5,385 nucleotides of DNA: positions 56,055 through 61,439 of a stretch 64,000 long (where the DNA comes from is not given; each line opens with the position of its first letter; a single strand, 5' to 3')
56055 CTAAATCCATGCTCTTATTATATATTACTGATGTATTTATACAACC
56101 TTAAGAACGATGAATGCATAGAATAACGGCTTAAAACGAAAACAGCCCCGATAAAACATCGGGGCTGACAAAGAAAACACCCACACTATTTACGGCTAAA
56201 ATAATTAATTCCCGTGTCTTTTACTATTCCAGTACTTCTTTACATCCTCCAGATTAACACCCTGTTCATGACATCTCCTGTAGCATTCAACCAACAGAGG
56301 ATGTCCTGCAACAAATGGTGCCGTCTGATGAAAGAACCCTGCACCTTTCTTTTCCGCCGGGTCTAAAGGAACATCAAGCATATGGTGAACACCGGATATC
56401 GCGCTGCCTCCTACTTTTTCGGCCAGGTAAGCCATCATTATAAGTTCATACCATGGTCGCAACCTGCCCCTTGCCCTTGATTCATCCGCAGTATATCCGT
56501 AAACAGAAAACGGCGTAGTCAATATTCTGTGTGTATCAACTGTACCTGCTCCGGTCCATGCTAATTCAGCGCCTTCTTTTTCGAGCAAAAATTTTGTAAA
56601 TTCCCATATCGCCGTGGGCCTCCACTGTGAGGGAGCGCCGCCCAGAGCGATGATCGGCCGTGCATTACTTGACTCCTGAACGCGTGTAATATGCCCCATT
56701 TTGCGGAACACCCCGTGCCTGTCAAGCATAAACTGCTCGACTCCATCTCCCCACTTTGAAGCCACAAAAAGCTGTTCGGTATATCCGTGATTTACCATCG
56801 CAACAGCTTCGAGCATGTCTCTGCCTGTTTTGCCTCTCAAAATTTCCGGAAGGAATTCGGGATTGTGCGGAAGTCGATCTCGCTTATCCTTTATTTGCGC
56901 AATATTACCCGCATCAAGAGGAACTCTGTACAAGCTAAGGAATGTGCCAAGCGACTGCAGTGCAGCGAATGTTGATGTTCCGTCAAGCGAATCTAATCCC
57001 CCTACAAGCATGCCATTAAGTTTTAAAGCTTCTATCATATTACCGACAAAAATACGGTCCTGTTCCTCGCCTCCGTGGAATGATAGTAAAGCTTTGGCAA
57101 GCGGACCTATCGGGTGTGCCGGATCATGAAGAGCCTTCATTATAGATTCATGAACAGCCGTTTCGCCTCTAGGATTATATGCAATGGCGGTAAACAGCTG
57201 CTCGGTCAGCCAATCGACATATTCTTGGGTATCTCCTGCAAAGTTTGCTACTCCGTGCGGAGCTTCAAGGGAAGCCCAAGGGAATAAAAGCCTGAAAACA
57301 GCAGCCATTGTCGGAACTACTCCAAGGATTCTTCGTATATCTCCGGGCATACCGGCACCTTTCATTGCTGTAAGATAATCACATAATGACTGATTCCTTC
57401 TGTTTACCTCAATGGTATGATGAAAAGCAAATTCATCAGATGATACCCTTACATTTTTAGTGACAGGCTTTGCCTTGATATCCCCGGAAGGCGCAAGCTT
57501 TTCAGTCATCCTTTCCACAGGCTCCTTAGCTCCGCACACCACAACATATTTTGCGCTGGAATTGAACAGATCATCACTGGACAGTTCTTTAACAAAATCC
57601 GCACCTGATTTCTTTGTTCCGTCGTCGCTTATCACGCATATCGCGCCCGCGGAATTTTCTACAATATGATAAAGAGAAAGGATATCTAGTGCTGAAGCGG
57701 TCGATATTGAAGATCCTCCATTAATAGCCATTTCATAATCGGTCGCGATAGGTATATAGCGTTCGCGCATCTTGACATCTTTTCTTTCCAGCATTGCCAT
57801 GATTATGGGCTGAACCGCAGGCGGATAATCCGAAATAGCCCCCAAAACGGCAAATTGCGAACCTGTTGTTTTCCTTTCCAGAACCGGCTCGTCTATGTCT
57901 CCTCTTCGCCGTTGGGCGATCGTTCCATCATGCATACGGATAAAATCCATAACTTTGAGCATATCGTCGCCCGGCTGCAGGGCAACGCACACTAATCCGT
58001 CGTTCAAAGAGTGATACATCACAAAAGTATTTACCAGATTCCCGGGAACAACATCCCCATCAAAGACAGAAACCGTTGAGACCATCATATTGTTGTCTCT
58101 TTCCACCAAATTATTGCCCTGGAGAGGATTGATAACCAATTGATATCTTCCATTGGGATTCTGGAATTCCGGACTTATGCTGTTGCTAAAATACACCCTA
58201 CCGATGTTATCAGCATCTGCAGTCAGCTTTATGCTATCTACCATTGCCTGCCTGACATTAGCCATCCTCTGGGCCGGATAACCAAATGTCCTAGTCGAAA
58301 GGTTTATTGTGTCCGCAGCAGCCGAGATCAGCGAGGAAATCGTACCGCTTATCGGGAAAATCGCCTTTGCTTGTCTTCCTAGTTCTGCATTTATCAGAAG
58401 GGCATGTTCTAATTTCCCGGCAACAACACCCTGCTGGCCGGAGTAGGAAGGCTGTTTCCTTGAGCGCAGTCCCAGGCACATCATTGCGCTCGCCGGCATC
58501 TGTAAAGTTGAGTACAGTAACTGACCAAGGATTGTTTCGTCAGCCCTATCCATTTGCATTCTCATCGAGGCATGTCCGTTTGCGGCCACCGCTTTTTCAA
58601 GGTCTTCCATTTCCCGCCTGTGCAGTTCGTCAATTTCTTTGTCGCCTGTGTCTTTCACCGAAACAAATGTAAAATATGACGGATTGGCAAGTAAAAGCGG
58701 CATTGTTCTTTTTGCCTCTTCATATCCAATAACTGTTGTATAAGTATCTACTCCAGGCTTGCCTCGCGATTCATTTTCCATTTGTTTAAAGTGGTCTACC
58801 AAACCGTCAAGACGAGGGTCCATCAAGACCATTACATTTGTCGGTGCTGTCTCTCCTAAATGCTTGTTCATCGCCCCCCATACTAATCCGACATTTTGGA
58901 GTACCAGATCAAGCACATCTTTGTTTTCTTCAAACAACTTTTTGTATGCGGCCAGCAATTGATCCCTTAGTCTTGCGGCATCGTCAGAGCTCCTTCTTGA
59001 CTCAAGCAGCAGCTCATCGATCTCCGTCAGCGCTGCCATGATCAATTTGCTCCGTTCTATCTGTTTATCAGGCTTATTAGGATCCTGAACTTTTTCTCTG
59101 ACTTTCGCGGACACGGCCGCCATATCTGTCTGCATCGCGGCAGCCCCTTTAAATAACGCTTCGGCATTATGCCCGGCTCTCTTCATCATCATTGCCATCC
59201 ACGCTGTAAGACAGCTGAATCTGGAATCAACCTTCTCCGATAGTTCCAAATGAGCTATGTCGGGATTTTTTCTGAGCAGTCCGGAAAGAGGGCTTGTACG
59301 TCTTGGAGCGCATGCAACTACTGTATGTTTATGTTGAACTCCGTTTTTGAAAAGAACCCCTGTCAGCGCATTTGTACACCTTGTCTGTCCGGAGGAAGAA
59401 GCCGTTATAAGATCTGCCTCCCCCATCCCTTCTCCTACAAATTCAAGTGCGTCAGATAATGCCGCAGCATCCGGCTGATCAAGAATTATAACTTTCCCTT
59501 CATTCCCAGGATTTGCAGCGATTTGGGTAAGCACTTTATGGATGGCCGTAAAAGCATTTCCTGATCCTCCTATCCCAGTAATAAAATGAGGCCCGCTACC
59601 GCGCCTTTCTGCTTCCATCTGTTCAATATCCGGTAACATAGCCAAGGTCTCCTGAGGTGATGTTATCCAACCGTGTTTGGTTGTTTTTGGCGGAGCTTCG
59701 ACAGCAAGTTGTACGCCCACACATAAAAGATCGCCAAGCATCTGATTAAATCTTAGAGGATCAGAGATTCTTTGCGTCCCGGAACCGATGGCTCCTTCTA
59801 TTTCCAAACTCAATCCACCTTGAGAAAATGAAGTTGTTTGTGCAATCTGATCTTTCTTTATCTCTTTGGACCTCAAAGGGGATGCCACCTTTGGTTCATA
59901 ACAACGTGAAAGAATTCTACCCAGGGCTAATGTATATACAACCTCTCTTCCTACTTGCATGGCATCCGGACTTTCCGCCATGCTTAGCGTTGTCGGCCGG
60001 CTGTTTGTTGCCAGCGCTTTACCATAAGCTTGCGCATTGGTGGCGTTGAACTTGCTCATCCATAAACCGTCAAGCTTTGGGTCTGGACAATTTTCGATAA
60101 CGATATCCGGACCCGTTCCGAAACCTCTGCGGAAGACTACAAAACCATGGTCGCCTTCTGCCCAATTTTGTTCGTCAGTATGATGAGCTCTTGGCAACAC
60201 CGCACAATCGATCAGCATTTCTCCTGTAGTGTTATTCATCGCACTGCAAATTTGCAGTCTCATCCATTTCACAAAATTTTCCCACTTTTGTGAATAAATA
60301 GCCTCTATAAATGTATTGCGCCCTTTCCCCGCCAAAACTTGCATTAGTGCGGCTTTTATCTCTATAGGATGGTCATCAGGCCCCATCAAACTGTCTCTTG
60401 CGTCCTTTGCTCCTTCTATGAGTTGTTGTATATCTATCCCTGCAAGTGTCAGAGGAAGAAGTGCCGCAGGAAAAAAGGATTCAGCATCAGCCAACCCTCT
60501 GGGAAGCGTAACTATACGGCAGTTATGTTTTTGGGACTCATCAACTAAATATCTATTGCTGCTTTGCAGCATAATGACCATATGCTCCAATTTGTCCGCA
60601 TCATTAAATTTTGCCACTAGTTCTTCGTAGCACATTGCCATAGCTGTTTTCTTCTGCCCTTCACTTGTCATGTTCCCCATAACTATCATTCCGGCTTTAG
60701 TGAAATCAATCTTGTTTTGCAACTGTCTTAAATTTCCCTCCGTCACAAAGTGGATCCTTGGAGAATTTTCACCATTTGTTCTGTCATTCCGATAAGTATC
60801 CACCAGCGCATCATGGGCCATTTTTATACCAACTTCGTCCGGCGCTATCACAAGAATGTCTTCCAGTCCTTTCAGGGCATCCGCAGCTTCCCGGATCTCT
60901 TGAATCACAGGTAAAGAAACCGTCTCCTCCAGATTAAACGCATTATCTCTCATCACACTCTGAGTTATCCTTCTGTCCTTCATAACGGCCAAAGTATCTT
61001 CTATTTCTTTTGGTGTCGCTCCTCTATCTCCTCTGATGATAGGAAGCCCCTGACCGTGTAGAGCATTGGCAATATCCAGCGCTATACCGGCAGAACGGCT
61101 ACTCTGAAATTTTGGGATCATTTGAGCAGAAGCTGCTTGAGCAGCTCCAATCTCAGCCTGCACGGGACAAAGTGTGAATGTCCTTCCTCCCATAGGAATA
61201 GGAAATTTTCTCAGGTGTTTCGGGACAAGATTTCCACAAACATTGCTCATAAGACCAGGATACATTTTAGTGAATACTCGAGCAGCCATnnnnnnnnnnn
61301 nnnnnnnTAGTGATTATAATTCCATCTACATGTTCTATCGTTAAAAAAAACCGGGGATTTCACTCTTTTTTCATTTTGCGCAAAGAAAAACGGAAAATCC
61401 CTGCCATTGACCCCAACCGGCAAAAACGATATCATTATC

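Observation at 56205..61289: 1,694-aa protein made of tandem PGI-like modules plus an FBPase-like module, two of them with degenerate active-site motifs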

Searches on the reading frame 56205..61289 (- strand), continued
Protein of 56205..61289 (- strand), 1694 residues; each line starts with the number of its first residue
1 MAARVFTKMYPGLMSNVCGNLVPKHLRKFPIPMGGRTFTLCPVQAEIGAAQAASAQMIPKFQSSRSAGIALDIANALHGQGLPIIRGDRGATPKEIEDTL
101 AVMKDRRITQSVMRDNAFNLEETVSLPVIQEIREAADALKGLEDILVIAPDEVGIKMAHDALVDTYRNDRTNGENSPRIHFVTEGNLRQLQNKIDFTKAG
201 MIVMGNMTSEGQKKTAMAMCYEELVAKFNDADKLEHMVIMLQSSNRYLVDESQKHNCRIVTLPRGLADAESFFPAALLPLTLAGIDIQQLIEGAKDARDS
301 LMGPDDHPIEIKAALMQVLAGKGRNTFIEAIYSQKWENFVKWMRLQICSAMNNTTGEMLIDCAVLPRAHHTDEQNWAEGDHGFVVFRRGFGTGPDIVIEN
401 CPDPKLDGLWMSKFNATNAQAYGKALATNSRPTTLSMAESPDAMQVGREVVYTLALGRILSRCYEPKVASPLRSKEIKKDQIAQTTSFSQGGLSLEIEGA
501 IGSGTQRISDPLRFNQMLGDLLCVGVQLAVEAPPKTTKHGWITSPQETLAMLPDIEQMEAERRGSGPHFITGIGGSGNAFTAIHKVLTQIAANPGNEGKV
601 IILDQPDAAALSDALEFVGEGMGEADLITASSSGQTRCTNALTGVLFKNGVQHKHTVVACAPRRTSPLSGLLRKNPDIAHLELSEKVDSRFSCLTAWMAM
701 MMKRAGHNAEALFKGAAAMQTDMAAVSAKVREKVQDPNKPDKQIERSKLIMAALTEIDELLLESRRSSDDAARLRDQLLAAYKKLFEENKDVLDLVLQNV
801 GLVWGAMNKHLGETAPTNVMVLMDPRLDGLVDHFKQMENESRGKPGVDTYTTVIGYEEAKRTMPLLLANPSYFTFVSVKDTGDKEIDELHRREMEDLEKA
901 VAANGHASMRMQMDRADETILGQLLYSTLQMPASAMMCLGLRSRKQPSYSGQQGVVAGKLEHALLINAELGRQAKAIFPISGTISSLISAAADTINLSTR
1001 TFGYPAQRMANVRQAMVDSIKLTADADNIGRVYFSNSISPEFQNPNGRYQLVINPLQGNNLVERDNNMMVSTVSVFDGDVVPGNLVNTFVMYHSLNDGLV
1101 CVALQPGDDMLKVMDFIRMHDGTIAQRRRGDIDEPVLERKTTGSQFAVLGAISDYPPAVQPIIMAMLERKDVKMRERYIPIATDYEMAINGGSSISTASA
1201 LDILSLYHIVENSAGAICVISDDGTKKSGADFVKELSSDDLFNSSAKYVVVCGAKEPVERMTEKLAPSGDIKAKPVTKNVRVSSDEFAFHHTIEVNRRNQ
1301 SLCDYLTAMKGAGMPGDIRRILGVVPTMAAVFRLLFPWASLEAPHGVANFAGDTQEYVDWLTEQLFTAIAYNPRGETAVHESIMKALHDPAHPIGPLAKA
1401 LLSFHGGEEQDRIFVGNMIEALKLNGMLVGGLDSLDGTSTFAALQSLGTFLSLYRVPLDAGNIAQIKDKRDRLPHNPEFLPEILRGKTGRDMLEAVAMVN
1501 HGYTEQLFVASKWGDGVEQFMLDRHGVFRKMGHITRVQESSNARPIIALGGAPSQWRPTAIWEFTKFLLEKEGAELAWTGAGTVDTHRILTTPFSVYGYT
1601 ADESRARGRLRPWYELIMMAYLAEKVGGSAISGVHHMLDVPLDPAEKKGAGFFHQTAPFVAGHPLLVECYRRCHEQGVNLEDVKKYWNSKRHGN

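Call 65: find_related_loci(query=A9, collection=metagenome_contigs, flank=10000)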
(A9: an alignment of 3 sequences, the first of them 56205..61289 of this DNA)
Query A9 (1694 aa) in metagenome_contigs; peptide patterns used: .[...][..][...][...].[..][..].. (x = any residue, [..] = any of these).
7 stretches matched a pattern, but none encodes a relative of the query by tblastn (E <= 1e-3).

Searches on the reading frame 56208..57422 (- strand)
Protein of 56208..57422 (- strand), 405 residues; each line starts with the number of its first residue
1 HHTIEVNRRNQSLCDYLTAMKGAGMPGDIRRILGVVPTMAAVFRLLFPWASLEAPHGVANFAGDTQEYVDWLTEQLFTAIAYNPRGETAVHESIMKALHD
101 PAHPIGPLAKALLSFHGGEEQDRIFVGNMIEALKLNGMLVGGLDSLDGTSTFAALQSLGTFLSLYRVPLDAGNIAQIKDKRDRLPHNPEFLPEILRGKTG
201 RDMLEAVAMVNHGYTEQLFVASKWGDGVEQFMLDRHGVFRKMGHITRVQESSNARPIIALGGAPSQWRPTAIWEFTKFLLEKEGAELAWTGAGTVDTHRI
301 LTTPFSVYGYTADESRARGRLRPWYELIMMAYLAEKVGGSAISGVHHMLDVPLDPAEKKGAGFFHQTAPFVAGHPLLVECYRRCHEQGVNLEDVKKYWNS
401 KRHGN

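Call 67: find_related_loci(query=A10, collection=metagenome_contigs, flank=10000)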
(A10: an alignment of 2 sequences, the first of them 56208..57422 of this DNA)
Query A10 (405 aa) in metagenome_contigs; peptide patterns used: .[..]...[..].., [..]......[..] (x = any residue, [..] = any of these).
252 stretches matched a pattern, but none encodes a relative of the query by tblastn (E <= 1e-3).

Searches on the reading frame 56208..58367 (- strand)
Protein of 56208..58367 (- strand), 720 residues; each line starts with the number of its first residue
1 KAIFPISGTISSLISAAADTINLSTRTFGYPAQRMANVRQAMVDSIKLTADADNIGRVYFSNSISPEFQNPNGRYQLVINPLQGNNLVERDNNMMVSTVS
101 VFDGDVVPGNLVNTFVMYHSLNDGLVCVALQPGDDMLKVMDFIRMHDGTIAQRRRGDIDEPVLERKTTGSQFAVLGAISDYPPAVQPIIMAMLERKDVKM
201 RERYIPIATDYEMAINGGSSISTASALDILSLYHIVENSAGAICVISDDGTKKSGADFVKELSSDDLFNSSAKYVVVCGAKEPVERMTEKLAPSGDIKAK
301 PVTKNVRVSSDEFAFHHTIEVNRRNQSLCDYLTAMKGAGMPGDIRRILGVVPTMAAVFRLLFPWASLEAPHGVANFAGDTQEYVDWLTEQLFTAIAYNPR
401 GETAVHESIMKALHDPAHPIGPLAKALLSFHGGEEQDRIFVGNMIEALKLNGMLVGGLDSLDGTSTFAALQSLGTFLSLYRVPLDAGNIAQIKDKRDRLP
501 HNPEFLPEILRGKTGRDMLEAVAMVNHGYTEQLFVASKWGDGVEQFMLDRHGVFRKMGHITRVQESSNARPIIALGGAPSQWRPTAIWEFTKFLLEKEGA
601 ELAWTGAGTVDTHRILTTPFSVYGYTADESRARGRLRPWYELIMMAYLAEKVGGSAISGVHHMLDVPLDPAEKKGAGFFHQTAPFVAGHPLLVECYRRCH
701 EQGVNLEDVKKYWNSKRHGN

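Call 68: predict_structure(alignment_id=A6)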
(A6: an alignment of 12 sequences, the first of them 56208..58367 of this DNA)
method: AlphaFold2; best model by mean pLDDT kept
length: 720 residues; sequences in the alignment: 12
mean_pLDDT: 80.1   pTM: 0.85
mean pLDDT of the five models: 80.1, 79.8, 78.5, 77.8, 77.0
residues with pLDDT >= 90: 217; 70-90: 382; 50-70: 53; < 50: 68
segments of 3 or more residues with pLDDT < 50: 1-28, 300-323, 370-380
pLDDT, mean of each block of 10 residues (from residue 1): 30 35 40 81 86 92 89 92 78 83 89 88 83 80 82 74 86 89 89 90 83 86 90 91 88 89 84 90 91 54 39 37 71 91 90 78 70 40 72 86 88 80 84 70 82 86 57 84 89 81 80 93 88 92 85 82 73 90 92 93 84 85 83 75 93 93 90 61 90 95 90 84
secondary structure, 60 per line:
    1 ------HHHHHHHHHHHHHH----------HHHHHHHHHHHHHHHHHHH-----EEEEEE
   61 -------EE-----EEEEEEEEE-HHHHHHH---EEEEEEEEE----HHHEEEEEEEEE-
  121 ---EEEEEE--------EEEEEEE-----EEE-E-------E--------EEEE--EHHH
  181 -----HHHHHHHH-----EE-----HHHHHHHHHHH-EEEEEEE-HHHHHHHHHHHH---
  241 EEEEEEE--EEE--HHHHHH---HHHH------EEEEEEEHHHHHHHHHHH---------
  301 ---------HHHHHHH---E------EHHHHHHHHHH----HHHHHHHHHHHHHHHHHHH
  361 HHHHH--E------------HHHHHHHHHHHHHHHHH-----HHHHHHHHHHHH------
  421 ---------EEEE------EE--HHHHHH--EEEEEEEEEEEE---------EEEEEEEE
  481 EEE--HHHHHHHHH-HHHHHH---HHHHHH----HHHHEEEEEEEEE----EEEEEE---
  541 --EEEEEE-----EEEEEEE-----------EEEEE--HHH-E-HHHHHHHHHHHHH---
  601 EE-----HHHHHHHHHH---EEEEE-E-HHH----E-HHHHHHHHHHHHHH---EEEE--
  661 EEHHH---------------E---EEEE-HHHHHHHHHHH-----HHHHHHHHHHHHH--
elements in order (helices of 4 or more, strands of 3 or more residues): H7-20 H31-49 E55-60 E75-83 H85-91 E95-103 E111-119 E124-129 E138-144 E150-152 E171-174 H186-193 H206-216 E218-224 H226-237 E241-247 E250-252 H255-260 H264-267 E274-280 H281-291 H310-316 H328-337 H342-365 H381-397 H403-414 E430-433 H444-449 E452-463 E473-483 H486-494 H496-501 H505-510 H515-518 E519-527 E532-537 E543-548 E554-560 E572-576 H585-597 H608-617 E621-625 H638-651 E655-658 E685-688 H690-700 H706-718

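Call 74: fold_search(model_id=the predicted structure, library=pdb)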
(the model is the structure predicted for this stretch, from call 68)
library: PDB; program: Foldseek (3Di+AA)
matches with E <= 10: 351; with E <= 0.001: 205
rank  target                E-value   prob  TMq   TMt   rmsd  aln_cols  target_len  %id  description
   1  3ifc_B                5.5e-15  1.00  0.35  0.74   6.6       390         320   20  Human muscle fructose-1,6-bisphosphatase E69Q mutant in complex with AMP and alpha fructose-6-phosphate (released 2010-08-11)
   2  3ifa_B                7.5e-15  1.00  0.35  0.75   6.0       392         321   20  Human muscle fructose-1,6-bisphosphatase E69Q mutant in complex with AMP (released 2010-08-11)
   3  1fbh_B                1.0e-14  1.00  0.37  0.80   4.7       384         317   21  CRYSTALLOGRAPHIC STUDIES OF THE CATALYTIC MECHANISM OF THE NEUTRAL FORM OF FRUCTOSE-1,6-BISPHOSPHATASE (released 1993-10-31)
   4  5oez_C                1.0e-14  1.00  0.36  0.79   5.3       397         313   17  Crystal structure of Leishmania major fructose-1,6-bisphosphatase in apo form. (released 2017-09-20)
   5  5oez_A                1.5e-14  1.00  0.36  0.78   4.8       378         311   18  Crystal structure of Leishmania major fructose-1,6-bisphosphatase in apo form. (released 2017-09-20)
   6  3ifa_A                1.5e-14  1.00  0.36  0.75   5.7       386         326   20  Human muscle fructose-1,6-bisphosphatase E69Q mutant in complex with AMP (released 2010-08-11)
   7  1fbc_A                1.8e-14  1.00  0.36  0.78   5.5       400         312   19  CRYSTALLOGRAPHIC STUDIES OF THE CATALYTIC MECHANISM OF THE NEUTRAL FORM OF FRUCTOSE-1,6-BISPHOSPHATASE (released 1993-10-31)
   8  2qvu_A                1.8e-14  1.00  0.36  0.73   6.9       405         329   20  Porcine Liver Fructose-1,6-bisphosphatase cocrystallized with Fru-2,6-P2 and Mg2+, I(T)-state (released 2007-10-23)
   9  5et6_C                2.4e-14  1.00  0.37  0.78   5.6       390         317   20  Human muscle fructose-1,6-bisphosphatase in inactive T-state in complex with AMP (released 2016-04-13)
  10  5q0c_A                2.4e-14  1.00  0.36  0.74   5.9       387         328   21  Human liver fructose-1,6-bisphosphatase 1 (fructose 1,6-bisphosphate 1-phosphatase, E.C.3.1.3.11) complexed with the a (released 2019-01-09)
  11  3ifa_C                2.6e-14  1.00  0.37  0.77   5.6       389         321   20  Human muscle fructose-1,6-bisphosphatase E69Q mutant in complex with AMP (released 2010-08-11)
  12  5oey_C                2.9e-14  1.00  0.37  0.77   4.8       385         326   18  Crystal structure of Leishmania major fructose-1,6-bisphosphatase in holo form. (released 2017-09-20)
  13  3ifa_D                3.2e-14  1.00  0.36  0.76   5.8       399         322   19  Human muscle fructose-1,6-bisphosphatase E69Q mutant in complex with AMP (released 2010-08-11)
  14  7ezp_B                3.3e-14  1.00  0.36  0.77   5.5       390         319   21  Indole-2-carboxylic acid derivatives as allosteric inhibitors of fructose-1,6-bisphosphatase (released 2022-06-01)
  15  5fbp_B                3.9e-14  1.00  0.36  0.78   5.1       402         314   20  CRYSTAL STRUCTURE OF THE NEUTRAL FORM OF FRUCTOSE-1,6-BISPHOSPHATASE COMPLEXED WITH THE PRODUCT FRUCTOSE 6-PHOSPHATE A (released 1992-07-15)
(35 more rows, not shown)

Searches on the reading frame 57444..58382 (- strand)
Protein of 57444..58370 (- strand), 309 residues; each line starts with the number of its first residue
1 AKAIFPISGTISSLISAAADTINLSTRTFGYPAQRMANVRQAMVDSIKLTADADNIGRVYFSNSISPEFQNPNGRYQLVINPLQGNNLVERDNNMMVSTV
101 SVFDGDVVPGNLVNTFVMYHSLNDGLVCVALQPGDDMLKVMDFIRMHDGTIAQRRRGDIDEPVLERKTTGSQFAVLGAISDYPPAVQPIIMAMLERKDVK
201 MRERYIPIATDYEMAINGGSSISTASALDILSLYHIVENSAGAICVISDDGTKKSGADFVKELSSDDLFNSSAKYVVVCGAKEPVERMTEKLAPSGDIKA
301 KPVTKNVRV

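Call 10: search_solved_structures(query=window:57444-58370:-, max_evalue=10, show_alignments=3)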
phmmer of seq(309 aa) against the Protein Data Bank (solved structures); distinct sequences matched with E-value up to 10: 1.
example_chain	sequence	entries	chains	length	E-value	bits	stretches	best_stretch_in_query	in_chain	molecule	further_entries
2jy5_A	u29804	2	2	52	0.55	12.8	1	66-99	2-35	Ubiquilin-1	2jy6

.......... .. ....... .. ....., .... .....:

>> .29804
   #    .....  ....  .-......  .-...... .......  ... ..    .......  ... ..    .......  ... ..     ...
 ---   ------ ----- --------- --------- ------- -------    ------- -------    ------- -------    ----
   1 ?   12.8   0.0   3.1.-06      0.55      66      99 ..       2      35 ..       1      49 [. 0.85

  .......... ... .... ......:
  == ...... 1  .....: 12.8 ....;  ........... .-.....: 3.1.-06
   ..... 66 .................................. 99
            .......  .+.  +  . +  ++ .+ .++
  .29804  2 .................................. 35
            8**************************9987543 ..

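Call 53: find_homologous_proteins(query=A2, max_evalue=0.00001)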
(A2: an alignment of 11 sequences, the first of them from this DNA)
Query A2 (11 sequences): 8000 candidates shared short words with the query, none scored E <= 0.00001.
